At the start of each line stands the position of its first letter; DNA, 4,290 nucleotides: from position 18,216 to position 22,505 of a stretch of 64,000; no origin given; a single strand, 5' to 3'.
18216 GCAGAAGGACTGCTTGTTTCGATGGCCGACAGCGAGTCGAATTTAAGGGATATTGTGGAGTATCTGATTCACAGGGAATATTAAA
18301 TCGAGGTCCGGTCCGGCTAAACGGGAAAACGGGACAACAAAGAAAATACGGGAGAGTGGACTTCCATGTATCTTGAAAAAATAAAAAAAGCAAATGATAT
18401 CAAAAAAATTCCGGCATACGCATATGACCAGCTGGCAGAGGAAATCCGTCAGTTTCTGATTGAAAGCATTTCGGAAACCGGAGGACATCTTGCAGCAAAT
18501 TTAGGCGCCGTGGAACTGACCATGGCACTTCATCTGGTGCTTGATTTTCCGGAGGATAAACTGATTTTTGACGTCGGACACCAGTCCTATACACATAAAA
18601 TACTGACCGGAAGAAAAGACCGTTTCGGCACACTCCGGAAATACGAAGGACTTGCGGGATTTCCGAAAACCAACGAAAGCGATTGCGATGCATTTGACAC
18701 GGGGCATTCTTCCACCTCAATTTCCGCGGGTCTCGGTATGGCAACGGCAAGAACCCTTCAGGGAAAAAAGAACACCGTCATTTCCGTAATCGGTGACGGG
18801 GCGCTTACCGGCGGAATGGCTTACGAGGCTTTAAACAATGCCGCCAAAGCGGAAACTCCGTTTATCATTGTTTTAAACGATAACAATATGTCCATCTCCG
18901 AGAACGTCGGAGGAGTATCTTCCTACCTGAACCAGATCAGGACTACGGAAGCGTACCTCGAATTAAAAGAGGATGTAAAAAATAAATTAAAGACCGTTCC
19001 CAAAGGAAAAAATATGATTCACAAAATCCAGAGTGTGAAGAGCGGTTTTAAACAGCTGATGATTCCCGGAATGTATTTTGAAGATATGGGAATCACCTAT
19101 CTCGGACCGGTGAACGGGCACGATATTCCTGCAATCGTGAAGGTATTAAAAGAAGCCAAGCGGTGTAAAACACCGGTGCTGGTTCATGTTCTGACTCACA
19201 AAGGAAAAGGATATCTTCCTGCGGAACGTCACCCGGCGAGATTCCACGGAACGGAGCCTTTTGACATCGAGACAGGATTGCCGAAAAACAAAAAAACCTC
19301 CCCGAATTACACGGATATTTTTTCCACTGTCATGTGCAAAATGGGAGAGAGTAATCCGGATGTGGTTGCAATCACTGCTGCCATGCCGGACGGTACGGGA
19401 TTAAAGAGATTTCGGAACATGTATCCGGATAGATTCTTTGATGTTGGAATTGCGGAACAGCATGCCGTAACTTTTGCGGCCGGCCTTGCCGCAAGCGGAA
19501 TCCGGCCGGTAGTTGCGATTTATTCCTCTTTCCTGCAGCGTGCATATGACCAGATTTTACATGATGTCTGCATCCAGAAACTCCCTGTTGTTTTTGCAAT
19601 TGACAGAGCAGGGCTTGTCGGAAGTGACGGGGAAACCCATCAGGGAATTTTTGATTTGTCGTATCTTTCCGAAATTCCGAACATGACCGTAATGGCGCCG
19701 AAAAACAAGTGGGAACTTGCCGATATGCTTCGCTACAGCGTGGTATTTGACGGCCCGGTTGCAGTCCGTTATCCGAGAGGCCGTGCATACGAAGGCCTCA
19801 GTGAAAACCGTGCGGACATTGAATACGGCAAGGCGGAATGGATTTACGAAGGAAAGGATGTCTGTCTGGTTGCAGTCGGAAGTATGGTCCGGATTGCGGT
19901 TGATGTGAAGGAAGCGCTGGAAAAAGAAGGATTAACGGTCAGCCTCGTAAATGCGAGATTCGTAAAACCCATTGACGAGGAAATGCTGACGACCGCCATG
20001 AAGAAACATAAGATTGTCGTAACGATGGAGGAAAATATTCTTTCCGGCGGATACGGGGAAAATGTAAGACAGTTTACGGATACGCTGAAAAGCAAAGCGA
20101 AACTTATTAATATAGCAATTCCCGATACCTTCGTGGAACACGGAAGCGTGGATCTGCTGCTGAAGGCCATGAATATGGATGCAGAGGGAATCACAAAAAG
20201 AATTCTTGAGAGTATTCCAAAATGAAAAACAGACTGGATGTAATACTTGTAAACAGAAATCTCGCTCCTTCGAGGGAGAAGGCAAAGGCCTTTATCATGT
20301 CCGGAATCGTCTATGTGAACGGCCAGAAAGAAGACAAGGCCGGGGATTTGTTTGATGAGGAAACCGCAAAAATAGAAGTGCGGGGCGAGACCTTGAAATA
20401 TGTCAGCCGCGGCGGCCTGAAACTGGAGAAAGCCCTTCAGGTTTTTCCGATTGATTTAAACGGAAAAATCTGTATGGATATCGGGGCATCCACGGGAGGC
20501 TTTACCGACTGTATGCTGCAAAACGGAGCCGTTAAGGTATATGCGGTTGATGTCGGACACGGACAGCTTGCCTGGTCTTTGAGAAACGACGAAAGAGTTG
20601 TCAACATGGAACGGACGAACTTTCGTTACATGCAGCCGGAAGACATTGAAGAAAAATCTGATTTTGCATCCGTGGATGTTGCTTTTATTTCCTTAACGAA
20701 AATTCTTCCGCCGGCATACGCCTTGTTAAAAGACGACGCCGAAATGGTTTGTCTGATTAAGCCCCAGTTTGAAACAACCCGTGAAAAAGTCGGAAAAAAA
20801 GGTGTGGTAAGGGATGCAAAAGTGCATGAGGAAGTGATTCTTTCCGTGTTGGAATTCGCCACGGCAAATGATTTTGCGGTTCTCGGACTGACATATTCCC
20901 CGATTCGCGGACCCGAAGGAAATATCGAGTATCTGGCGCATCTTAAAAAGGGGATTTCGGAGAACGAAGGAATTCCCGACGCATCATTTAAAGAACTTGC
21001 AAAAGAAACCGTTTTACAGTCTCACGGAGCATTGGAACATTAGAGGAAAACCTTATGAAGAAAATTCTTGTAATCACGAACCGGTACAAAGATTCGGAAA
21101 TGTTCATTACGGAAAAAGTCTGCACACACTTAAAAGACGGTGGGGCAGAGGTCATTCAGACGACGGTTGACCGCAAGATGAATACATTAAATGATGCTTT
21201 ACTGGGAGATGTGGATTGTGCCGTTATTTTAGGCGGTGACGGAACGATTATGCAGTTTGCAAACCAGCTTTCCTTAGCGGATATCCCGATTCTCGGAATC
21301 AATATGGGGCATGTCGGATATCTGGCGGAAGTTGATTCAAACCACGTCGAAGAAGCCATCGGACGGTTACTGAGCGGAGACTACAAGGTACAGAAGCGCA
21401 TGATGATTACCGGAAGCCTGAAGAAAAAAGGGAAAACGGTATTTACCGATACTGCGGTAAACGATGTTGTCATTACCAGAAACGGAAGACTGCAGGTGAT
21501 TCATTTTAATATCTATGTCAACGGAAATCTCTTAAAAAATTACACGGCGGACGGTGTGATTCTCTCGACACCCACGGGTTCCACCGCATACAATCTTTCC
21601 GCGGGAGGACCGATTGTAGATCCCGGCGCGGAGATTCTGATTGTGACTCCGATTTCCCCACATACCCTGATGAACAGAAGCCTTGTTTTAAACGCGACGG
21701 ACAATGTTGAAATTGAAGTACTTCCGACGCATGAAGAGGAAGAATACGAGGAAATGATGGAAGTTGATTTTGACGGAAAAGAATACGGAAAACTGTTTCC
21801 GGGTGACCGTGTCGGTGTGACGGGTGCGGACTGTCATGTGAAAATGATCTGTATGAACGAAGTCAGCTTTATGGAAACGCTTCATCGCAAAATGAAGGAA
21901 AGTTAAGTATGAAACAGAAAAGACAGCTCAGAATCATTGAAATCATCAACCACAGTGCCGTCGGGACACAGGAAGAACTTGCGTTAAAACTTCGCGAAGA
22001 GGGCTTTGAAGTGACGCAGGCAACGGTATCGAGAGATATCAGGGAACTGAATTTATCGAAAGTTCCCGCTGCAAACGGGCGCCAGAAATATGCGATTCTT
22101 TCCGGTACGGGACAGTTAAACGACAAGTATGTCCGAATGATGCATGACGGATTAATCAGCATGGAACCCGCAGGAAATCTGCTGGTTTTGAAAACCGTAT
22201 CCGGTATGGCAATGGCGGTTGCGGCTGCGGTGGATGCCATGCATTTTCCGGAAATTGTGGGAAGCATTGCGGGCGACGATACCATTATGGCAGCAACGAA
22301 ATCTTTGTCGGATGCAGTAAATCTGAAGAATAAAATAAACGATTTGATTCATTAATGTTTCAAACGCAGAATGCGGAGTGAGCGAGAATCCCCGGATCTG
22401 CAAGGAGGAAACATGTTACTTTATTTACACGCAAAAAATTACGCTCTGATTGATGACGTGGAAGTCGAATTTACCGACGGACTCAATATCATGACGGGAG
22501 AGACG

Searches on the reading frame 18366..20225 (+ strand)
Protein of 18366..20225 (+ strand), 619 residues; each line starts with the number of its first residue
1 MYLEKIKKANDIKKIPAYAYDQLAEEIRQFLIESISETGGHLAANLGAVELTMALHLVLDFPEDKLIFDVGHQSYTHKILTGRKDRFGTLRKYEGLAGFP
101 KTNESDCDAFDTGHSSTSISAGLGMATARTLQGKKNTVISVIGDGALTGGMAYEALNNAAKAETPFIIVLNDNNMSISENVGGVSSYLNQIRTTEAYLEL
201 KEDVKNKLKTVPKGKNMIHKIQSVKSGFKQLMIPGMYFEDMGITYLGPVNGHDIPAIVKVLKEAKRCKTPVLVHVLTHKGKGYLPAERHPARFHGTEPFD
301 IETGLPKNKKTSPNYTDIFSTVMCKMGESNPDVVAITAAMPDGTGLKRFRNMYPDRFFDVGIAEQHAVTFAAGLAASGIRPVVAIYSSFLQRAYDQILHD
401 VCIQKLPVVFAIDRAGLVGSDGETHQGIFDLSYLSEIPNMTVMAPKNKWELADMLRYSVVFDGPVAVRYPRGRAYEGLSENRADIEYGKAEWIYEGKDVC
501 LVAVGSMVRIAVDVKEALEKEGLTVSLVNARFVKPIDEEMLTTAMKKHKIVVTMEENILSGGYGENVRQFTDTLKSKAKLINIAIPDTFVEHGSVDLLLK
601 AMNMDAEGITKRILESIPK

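Call 10: search_protein_families(library=pfam, proteins=[window:18366-20225:+])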
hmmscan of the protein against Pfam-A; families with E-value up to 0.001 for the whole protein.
window:18366-20225:+ (619 aa): 8 families
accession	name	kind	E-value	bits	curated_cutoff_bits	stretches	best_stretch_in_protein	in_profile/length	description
PF13292.11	DXP_synthase_N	-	1.4e-118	395.5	21.2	1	3-277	1-274/274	1-deoxy-D-xylulose-5-phosphate synthase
PF02779.29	Transket_pyr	-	2.1e-46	158.2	27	1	313-472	3-170/174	Transketolase, pyrimidine binding domain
PF02780.25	Transketolase_C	-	3.3e-29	101.7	25.9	1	488-609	1-124/124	Transketolase, C-terminal domain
PF00676.26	E1_dh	-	3.9e-09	36.3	22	1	116-178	104-166/300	Dehydrogenase E1 component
PF17147.9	PFOR_II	-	3.1e-07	31.1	27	1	498-577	2-81/102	Pyruvate:ferredoxin oxidoreductase core domain II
PF02775.26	TPP_enzyme_C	-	2.7e-05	24.4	21.9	1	119-175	30-84/151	Thiamine pyrophosphate enzyme, C-terminal TPP binding domain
PF00456.26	Transketolase_N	-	3.4e-05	23.4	22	0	25-181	7-191/334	Transketolase, thiamine diphosphate binding domain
PF22613.1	Transketolase_C_1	-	0.00037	21.1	27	1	495-534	10-49/113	Transketolase-like TK C-terminal domain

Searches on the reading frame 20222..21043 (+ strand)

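Call 10: search_protein_families(library=pfam, proteins=[window:20222-21043:+])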
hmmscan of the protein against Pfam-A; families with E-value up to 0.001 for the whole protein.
window:20222-21043:+ (273 aa): 3 families
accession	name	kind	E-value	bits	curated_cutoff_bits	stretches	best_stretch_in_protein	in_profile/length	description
PF01728.25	FtsJ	-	2.5e-46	158.3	24.1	1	60-242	1-180/181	FtsJ-like methyltransferase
PF01479.30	S4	-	7e-10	38.9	22.8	1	4-43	2-41/48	S4 domain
PF22421.1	SYY_C-terminal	-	1.1e-05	25.7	27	1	4-47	20-63/83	Tyrosine--tRNA ligase SYY-like C-terminal domain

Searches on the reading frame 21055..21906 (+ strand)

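Call 10: search_protein_families(library=pfam, proteins=[window:21055-21906:+])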
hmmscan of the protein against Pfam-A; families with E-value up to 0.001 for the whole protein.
window:21055-21906:+ (283 aa): 3 families
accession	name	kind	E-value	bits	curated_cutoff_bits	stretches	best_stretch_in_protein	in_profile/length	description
PF20143.4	NAD_kinase_C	-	8.7e-29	100.2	23.7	1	136-265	2-124/126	ATP-NAD kinase C-terminal domain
PF01513.26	NAD_kinase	-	6.1e-19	69.1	25.5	1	52-110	72-130/130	ATP-NAD kinase N-terminal domain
PF00781.29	DAGK_cat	-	0.00015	21.8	23.6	1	4-85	2-90/125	Diacylglycerol kinase catalytic domain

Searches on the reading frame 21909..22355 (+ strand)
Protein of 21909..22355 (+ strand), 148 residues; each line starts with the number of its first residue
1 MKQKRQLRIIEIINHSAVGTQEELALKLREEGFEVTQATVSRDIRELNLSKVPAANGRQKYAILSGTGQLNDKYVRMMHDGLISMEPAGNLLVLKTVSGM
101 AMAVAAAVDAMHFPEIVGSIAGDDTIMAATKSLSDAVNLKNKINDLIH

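Call 10: search_protein_families(library=pfam, proteins=[window:21909-22355:+])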
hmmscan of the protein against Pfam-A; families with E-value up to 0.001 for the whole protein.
window:21909-22355:+ (148 aa): 2 families
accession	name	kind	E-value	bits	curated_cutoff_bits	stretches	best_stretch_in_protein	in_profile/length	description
PF02863.23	Arg_repressor_C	-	4.7e-24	84.4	25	1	79-144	2-67/68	Arginine repressor, C-terminal domain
PF01316.27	Arg_repressor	-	2.2e-22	79.1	27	1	2-66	3-67/70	Arginine repressor, DNA binding domain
